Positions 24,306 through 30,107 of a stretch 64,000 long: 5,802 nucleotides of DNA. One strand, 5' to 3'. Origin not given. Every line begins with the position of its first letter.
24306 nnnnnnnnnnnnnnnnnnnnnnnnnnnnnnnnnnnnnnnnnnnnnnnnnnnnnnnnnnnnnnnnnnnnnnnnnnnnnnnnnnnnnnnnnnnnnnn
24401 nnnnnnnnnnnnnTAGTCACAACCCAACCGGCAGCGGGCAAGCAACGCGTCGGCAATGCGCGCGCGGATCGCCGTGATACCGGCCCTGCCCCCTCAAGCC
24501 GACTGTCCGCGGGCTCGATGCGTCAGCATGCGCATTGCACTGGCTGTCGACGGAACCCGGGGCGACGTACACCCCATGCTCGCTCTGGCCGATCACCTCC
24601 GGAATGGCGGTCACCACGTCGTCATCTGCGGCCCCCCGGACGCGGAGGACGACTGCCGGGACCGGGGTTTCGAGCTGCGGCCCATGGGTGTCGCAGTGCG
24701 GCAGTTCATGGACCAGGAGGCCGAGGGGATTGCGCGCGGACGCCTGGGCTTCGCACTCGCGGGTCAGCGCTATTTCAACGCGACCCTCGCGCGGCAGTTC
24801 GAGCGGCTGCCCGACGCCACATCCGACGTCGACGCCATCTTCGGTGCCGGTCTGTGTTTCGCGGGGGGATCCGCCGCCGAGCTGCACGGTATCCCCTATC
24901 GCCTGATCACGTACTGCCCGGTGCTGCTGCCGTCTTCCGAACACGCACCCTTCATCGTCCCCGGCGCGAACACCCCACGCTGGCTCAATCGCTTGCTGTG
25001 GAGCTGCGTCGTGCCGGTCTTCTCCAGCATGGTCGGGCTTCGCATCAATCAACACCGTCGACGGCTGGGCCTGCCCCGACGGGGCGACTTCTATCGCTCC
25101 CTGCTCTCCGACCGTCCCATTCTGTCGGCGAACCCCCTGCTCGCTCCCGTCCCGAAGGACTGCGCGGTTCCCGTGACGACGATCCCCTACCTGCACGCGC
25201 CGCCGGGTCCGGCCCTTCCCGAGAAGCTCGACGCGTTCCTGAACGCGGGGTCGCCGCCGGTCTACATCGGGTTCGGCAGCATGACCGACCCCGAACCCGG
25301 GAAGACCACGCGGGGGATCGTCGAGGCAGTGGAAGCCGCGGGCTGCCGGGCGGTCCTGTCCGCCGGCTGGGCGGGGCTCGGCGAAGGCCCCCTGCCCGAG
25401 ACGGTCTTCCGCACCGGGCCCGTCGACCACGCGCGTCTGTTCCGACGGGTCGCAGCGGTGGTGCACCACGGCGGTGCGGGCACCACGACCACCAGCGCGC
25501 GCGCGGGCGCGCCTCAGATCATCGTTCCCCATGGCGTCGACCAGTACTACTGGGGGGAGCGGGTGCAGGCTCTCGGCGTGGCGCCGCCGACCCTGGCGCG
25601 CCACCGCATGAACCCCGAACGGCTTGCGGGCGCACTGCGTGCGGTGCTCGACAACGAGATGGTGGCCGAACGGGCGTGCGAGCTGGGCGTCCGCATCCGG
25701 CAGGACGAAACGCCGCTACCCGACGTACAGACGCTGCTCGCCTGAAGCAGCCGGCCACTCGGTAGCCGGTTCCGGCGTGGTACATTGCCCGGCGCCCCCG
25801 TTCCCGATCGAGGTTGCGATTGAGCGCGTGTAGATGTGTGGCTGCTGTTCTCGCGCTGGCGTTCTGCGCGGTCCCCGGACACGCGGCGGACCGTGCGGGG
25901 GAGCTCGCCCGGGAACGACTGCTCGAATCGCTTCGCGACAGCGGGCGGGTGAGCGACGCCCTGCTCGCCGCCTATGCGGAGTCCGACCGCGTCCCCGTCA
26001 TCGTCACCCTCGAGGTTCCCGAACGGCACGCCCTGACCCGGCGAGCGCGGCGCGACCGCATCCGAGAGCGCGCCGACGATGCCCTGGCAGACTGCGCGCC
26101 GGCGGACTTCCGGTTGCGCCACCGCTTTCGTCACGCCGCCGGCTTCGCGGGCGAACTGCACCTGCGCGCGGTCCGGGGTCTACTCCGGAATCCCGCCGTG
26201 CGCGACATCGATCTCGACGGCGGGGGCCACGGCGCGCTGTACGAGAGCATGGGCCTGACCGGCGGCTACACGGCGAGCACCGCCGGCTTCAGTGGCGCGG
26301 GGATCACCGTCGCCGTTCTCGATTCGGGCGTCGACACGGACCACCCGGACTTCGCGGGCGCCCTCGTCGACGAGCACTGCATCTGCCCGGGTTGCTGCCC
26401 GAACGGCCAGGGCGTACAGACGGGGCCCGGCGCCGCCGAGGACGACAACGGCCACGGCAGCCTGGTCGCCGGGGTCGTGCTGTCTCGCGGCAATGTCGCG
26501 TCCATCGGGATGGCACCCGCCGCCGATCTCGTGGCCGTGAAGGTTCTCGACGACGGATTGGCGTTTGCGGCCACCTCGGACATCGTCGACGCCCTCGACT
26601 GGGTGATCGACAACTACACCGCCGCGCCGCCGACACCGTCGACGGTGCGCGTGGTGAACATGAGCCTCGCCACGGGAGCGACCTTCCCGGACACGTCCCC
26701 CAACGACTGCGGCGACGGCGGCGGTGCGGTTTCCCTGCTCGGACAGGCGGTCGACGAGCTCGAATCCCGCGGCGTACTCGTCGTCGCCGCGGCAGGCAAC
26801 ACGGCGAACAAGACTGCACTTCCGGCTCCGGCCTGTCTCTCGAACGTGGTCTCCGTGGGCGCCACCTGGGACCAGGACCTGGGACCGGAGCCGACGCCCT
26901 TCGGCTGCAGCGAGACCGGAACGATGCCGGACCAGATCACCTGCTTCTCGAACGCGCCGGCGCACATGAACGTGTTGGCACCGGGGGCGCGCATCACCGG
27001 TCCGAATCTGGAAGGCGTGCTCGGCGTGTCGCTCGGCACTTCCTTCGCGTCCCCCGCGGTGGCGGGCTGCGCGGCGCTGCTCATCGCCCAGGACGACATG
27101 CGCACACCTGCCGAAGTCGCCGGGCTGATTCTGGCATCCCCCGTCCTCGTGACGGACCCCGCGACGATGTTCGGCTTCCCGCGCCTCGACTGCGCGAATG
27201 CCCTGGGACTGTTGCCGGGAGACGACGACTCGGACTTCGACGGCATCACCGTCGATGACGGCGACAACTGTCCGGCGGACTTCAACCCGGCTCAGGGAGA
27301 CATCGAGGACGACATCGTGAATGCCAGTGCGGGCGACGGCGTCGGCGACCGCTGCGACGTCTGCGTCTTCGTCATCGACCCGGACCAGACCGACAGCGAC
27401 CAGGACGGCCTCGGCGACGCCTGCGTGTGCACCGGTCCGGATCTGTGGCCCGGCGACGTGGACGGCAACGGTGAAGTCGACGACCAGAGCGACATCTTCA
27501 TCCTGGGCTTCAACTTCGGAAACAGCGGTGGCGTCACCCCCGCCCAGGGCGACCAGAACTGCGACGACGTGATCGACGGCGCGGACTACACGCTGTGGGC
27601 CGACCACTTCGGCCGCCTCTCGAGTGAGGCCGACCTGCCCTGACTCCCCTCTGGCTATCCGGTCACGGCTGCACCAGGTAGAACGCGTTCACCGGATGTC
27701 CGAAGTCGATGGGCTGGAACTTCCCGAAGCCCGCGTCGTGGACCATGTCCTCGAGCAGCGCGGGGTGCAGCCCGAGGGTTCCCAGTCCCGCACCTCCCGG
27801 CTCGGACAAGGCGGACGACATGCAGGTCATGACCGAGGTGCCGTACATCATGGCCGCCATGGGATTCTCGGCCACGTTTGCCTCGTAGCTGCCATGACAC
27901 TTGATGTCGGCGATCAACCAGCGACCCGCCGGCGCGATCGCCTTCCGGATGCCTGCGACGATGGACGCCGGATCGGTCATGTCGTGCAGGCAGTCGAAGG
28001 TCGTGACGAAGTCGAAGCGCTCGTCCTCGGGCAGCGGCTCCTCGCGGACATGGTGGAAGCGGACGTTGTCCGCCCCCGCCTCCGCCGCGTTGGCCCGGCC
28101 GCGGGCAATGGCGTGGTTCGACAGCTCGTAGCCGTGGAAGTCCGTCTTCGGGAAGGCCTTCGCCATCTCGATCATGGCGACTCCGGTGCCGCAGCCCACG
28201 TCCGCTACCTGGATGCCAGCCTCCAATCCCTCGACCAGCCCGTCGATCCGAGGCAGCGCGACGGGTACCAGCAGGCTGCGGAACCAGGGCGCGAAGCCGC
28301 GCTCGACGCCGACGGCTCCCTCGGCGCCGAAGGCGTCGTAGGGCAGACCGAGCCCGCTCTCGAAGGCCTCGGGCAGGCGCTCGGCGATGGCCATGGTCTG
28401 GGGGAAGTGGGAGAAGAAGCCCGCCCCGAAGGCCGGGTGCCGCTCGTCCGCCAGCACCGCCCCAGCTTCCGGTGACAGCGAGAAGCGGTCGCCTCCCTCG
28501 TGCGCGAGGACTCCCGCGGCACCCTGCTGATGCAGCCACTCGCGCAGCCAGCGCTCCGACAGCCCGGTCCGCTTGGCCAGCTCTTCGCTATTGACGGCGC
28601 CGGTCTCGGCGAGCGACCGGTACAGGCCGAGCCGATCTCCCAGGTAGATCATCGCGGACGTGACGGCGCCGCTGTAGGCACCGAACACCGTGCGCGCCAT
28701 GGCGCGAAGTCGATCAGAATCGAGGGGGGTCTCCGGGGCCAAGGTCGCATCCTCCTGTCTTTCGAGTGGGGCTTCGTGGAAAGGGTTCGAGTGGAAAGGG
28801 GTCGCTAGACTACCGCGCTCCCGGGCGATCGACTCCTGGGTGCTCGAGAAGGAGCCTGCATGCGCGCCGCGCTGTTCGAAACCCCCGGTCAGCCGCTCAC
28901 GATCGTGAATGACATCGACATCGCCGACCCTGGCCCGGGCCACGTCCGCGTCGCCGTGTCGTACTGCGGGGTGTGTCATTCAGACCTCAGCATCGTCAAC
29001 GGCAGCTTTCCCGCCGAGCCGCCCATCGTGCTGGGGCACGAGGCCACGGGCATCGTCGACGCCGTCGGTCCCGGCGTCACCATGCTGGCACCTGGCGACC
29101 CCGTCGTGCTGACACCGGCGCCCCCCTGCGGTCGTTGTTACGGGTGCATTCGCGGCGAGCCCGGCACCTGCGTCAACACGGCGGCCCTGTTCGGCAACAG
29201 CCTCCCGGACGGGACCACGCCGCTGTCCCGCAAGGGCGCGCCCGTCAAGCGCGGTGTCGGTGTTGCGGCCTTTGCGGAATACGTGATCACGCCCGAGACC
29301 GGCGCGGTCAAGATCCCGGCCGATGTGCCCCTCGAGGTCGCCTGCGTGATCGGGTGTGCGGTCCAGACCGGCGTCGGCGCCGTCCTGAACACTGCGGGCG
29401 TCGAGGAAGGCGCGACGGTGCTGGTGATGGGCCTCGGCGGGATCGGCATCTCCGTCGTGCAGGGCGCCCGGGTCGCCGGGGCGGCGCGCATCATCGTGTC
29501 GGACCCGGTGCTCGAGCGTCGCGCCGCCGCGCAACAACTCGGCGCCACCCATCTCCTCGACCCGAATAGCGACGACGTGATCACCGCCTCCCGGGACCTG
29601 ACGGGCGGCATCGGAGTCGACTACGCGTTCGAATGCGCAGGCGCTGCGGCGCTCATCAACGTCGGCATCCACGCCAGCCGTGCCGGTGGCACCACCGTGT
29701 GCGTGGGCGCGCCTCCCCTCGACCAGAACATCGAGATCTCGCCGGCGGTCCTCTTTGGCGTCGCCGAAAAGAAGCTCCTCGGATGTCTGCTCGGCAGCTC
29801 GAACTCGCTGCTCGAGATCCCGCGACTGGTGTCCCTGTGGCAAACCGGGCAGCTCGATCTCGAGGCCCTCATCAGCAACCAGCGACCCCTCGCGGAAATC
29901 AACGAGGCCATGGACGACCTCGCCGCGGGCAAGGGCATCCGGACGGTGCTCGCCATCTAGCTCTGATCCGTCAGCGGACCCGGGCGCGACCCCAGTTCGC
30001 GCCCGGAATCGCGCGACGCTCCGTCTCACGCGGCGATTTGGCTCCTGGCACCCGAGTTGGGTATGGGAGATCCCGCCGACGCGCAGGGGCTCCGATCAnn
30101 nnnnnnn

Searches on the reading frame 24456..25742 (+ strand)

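Call 55: search_protein_families(library=pfam, proteins=[window:24456-25742:+], max_evalue=0.0001)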
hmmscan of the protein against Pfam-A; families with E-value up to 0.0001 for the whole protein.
window:24456-25742:+ (429 aa): 3 families
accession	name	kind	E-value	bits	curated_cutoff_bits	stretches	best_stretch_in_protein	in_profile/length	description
PF06722.18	EryCIII-like_C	-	5.6e-17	62.5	31.7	1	313-413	29-128/145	Erythromycin biosynthesis protein CIII-like, C-terminal domain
PF03033.26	Glyco_transf_28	-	3.5e-09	37.3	26.2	1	27-150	1-126/139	Glycosyltransferase family 28 N-terminal domain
PF00201.24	UDPGT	-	1.9e-05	24.1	19.5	1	236-417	243-424/499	UDP-glucoronosyl and UDP-glucosyl transferase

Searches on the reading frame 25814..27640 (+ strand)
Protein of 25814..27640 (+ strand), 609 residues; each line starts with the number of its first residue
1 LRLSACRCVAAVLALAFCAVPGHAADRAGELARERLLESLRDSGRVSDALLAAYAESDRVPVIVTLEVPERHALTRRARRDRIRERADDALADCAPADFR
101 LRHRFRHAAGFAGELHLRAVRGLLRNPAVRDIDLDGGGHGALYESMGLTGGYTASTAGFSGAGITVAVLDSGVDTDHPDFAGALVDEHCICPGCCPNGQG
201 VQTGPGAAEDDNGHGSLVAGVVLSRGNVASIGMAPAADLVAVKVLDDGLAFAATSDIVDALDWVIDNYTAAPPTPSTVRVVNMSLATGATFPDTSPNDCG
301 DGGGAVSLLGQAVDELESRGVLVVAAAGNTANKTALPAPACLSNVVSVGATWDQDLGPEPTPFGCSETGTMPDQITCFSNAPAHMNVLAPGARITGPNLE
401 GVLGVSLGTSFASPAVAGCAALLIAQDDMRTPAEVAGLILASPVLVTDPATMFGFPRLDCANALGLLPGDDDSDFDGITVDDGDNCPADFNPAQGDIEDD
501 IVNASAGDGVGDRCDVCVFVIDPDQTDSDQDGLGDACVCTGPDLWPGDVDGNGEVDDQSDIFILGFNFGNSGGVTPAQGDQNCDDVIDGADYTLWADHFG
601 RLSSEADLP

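Call 55: search_protein_families(library=pfam, proteins=[window:25814-27640:+], max_evalue=0.0001)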
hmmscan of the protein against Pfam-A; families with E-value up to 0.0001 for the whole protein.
window:25814-27640:+ (609 aa): 1 family
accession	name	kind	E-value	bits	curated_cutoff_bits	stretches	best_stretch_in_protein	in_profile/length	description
PF00082.27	Peptidase_S8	-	2.5e-38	132.5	21.8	1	161-442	1-272/288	Subtilase family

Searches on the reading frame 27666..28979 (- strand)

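Call 55: search_protein_families(library=pfam, proteins=[window:27666-28979:-], max_evalue=0.0001)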
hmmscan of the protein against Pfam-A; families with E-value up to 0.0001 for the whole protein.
window:27666-28979:- (438 aa): 10 families
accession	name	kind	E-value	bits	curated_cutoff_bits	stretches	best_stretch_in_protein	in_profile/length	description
PF13847.12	Methyltransf_31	-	2.7e-21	76.2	27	1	253-373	2-126/145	Methyltransferase domain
PF08242.18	Methyltransf_12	-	2.4e-15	57.5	30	1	260-353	2-97/98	Methyltransferase domain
PF13649.12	Methyltransf_25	-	3.4e-15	57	27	1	258-352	1-97/97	Methyltransferase domain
PF13489.12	Methyltransf_23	-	9.6e-14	51.9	27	1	252-361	20-121/164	Methyltransferase domain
PF08241.18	Methyltransf_11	-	1.6e-11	45.2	21.2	1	260-355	2-94/95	Methyltransferase domain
PF21320.3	HTH_65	-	1.8e-10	41.3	24.1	1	107-176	3-73/75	Rv2258c-like winged HTH domain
PF05175.20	MTS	-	6.6e-08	32.8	23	1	252-328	27-105/170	Methyltransferase small domain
PF02390.23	Methyltransf_4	-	1.1e-06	28.7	24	1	258-310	5-57/173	Putative methyltransferase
PF01209.24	Ubie_methyltran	-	1.2e-06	28.5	20.1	1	253-359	46-154/233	ubiE/COQ5 methyltransferase family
PF00891.24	Methyltransf_2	-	1.3e-05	25.1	22.3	1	256-360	64-168/210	O-methyltransferase domain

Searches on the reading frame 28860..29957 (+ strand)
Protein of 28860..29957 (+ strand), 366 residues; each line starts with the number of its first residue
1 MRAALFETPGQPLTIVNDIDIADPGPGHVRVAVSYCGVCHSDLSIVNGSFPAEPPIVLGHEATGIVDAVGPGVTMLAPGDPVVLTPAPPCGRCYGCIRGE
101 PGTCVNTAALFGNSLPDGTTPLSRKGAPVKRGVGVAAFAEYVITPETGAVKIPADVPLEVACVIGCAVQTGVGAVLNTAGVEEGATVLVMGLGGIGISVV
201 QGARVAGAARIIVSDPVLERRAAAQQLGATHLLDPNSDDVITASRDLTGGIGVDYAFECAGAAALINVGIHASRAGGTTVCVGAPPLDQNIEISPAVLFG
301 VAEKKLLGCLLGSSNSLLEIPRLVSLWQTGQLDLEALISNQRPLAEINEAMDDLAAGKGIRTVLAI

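Call 55: search_protein_families(library=pfam, proteins=[window:28860-29957:+], max_evalue=0.0001)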
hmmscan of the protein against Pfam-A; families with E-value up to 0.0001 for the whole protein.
window:28860-29957:+ (366 aa): 3 families
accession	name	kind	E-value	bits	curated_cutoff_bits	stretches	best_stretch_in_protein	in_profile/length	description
PF00107.32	ADH_zinc_N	-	1e-26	93.9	31.8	1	194-317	1-120/129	Zinc-binding dehydrogenase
PF08240.17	ADH_N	-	4.1e-26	91.7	23.5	1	25-153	1-103/104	Alcohol dehydrogenase GroES-like domain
PF13602.12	ADH_zinc_N_2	-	2.7e-07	32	27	1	227-358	1-127/134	Zinc-binding dehydrogenase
